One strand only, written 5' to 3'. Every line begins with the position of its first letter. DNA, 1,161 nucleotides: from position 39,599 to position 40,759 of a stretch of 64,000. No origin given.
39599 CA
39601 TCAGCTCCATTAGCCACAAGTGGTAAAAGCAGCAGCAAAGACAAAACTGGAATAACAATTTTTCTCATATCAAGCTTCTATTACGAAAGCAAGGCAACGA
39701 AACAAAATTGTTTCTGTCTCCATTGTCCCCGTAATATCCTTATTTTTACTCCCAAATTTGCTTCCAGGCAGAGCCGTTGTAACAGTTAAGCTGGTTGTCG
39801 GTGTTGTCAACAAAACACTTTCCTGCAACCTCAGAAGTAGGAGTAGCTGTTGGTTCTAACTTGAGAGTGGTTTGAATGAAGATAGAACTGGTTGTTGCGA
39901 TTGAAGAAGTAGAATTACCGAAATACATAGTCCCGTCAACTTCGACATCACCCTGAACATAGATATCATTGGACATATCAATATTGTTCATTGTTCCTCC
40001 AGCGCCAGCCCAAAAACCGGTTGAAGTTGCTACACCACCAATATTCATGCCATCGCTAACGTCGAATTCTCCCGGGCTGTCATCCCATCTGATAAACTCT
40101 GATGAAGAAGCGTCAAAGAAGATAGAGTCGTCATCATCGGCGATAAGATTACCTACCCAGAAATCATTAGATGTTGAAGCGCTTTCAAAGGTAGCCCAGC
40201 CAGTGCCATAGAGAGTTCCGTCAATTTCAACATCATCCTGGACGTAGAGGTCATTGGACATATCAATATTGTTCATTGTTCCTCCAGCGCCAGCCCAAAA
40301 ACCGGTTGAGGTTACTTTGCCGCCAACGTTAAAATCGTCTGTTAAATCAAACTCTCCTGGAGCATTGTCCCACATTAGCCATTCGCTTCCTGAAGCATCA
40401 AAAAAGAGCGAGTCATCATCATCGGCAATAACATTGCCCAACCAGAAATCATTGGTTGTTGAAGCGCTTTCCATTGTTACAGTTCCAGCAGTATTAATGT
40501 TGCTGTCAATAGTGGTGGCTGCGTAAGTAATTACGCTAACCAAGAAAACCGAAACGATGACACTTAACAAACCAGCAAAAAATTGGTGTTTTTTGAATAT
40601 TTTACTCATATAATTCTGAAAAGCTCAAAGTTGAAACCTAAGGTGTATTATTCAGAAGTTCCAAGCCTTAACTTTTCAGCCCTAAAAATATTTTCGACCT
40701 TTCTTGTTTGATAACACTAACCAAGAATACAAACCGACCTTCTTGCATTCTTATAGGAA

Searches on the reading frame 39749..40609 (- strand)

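Call 6: search_protein_families(library=pfam, proteins=[window:39749-40609:-])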
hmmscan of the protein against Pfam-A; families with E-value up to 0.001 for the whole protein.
window:39749-40609:- (287 aa): 0 families

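Call 37: search_protein_families(library=pfam, proteins=[window:39749-40609:-], max_evalue=5)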
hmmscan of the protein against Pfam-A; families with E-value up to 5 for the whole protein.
window:39749-40609:- (287 aa): 3 families
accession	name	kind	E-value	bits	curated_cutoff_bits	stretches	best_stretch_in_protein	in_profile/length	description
PF16151.10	DUF4859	-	0.067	13.6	22.6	1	188-254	48-117/120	Domain of unknown function (DUF4859)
PF04519.19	Bactofilin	-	0.23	12.1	27.9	0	190-256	9-75/98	Polymer-forming cytoskeletal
PF17429.7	GP70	-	0.52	10.5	27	0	216-237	30-51/54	Gene product 70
